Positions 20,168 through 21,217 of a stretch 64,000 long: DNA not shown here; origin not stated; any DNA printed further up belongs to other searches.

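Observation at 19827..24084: Translationally coupled TPR-TM / DUF3153-like lipoprotein / UPF0182 operon, and a second UPF0182 paralog at 50712-53582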

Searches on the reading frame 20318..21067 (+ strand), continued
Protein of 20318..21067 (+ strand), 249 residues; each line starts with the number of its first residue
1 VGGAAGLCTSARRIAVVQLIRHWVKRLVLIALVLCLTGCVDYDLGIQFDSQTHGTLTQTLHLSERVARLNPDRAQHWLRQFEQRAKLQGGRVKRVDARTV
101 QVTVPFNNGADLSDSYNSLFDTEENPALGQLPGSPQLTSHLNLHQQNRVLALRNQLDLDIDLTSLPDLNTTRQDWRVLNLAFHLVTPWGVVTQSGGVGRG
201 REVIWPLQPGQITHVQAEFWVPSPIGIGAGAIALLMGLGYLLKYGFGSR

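Call 49: fold_search(model_id=the predicted structure, library=pdb)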
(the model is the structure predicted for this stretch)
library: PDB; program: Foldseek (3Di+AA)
matches with E <= 10: 759; with E <= 0.001: 1
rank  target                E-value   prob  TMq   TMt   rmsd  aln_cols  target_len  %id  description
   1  2nc8_MODEL_1_A        5.6e-08  1.00  0.47  0.62   6.4       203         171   13  NMR structure of the Mycobacterium tuberculosis LppM (Rv2171) protein folded domain (released 2016-09-14)
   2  3g9h                  6.5e-03  0.38  0.20  0.19  11.7       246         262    9  Crystal structure of the C-terminal mu homology domain of Syp1 (released 2009-09-22)
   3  5awt_A                1.3e-02  0.35  0.23  0.21  19.4       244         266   11  Crystal structure of the SGIP1 mu homology domain in complex with an Eps15 fragment containing two DPF motifs (YDPFGGD (released 2016-07-06)
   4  6a9y                  1.3e-02  0.21  0.19  0.17  19.3       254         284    9  The crystal structure of Mu homology domain of SGIP1 (released 2018-09-26)
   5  5nzu_MODEL_1_D        2.0e-02  0.60  0.25  0.15  10.4       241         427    7  The structure of the COPI coat linkage II (released 2017-06-28)
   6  4bcl                  2.9e-02  0.14  0.16  0.12  16.3       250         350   10  FMO protein from Prosthecochloris aestuarii 2K at Room Temperature (released 1998-09-16)
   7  5awu_A                3.2e-02  0.16  0.19  0.18  19.2       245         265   10  Crystal structure of the SGIP1 mu homology domain in complex with an Eps15 fragment containing two DPF motifs (YDPFKGS (released 2016-07-06)
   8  5aws_B                4.3e-02  0.15  0.19  0.17  19.0       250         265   10  Crystal structure of the SGIP1 mu homology domain in the P1 space group (released 2016-07-06)
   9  6mez_B                4.6e-02  0.09  0.15  0.11  19.2       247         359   10  X-ray structure of the Fenna-Matthews-Olsen antenna complex from Prosthecochloris aestuarii (released 2019-03-13)
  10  5h8z_A                5.5e-02  0.11  0.16  0.12  18.9       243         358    9  Crystal structure of the C49A C353A mutant Fenna-Matthews-Olson Protein from Chlorobaculum Tepidum (released 2016-05-18)
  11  2q2e_B                6.2e-02  0.82  0.24  0.11   5.0       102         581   13  Crystal structure of the topoisomerase VI holoenzyme from Methanosarcina mazei (released 2007-07-10)
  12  3bsd                  6.5e-02  0.10  0.15  0.11  19.5       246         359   10  Light harvesting protein from RC of Chlorobium tepidum (released 2008-01-22)
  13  6iff_A                6.9e-02  0.13  0.19  0.12  14.3       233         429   11  Crystal structure of M1 zinc metallopeptidase E323A mutant from Deinococcus radiodurans (released 2019-09-25)
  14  8h6k_5D               8.3e-02  0.28  0.18  0.04  12.6       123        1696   11  Cryo-EM structure of human exon-defined spliceosome in the mature B state. (released 2024-05-01)
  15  7uea_U                8.3e-02  0.08  0.14  0.10  19.1       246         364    8  Photosynthetic assembly of Chlorobaculum tepidum (RC-FMO1) (released 2022-10-05)
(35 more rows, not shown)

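Call 60: search_solved_structures(query=A1, max_evalue=10, show_alignments=1)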
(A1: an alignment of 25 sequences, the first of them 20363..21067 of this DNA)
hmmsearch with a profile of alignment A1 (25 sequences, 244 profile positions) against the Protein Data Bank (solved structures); distinct sequences matched with E-value up to 10: 3.
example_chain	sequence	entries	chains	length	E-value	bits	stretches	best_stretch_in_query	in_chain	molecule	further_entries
9m8o_M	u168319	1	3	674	0.38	13.2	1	213-240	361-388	Gp14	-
6un9_A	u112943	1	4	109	3.9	9.9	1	37-123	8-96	Uncharacterized protein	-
5t42_A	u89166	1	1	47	6.9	9.1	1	215-234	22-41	Envelope glycoprotein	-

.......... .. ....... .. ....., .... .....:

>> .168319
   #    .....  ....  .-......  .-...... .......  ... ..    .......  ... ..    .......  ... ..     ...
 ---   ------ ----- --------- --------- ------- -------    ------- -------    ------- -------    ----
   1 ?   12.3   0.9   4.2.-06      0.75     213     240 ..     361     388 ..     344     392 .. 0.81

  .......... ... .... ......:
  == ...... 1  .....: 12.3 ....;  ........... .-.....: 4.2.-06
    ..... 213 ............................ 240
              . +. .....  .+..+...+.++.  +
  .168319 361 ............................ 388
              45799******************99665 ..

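Call 87: search_protein_families(library=pfam, alignment_id=A1, max_evalue=5)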
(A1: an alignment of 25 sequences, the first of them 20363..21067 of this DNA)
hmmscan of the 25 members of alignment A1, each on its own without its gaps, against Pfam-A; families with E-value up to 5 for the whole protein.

A. member 1, window:20363-21067:+ (234 aa): 4 families
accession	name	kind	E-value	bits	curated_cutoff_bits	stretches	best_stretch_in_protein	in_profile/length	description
PF11353.13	DUF3153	-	1.5e-33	116.5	21.4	1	30-228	2-185/191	Protein of unknown function (DUF3153)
PF21946.1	LppM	-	0.014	16.1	27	1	124-203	84-150/153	LppM domain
PF06661.16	VirE3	-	0.14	11.9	20.3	1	76-111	187-221/312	VirE3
PF21404.3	AMG1_III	-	0.16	12.2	27.1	1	25-59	67-101/140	Phosphoacetylglucosamine mutase AMG1, domain III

B. families by the number of members that match (of 25 scanned): 17 families
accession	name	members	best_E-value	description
PF11353.13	DUF3153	25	2.4e-41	Protein of unknown function (DUF3153)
PF21404.3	AMG1_III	9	0.0053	Phosphoacetylglucosamine mutase AMG1, domain III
PF02743.24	dCache_1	3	0.028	Cache domain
PF15464.11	DUF4633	2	0.011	Domain of unknown function (DUF4633)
PF21946.1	LppM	2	0.014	LppM domain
PF16383.10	DUF4992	2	0.11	Domain of unknown function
PF24720.1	DUF7673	2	0.15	Family of unknown function (DUF7673)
PF23897.1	DUF7245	1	0.0049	Family of unknown function (DUF7245)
PF16397.10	DUF5006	1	0.014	Domain of unknown function (DUF5006)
PF18333.6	ssDNA_DBD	1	0.038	Non-canonical single-stranded DNA-binding domain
PF04472.17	SepF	1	0.047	Cell division protein SepF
PF17247.7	DUF5316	1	0.056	Family of unknown function (DUF5316)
PF08626.16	TRAPPC9-Trs120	1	0.12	Transport protein Trs120 or TRAPPC9, TRAPP II complex subunit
PF06661.16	VirE3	1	0.14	VirE3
PF07726.17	AAA_3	1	0.21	ATPase family associated with various cellular activities (AAA)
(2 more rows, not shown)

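Call 88: search_protein_families(library=ncbifam, alignment_id=A1, max_evalue=5)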
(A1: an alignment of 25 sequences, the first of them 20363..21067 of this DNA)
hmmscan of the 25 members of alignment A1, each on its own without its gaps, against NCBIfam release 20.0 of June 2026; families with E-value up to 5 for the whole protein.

A. member 1, window:20363-21067:+ (234 aa): 0 families

B. families by the number of members that match (of 25 scanned): 12 families
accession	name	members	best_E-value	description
NF053852.1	vesicle_Bd0635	7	0.0045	CpoB-like predatory vesicle lipoprotein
NF047847.2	SS_mature_LptM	2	0.015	LPS translocon maturation chaperone LptM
NF008612.0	PRK11589.1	1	0.0067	glycine cleavage system transcriptional repressor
NF008048.1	PRK10781.1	1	0.029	Rcs stress response system protein RcsF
NF007319.0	PRK09810.1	1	0.036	lipoprotein antitoxin entericidin A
NF040724.1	GpgS_Meth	1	0.047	glucosyl-3-phosphoglycerate synthase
NF041655.1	MM0924_fam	1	0.068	MM0924 family protein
TIGR02567.1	YscW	1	0.089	YscW family type III secretion system pilotin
NF045995.1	MAG0865_DivIVA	1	0.089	MAG0865 family DivIVA-related protein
NF038104.1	lipo_NF038104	1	0.097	NF038104 family lipoprotein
NF040981.1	Ve_YrIlm_NTERM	1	0.12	YrIlm family inverse autotransporter adhesin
NF000445.2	blaDIM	1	0.17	DIM family subclass B1 metallo-beta-lactamase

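Call 97: find_encoding_contigs(protein=P0001, flank=4000, max_places=8)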
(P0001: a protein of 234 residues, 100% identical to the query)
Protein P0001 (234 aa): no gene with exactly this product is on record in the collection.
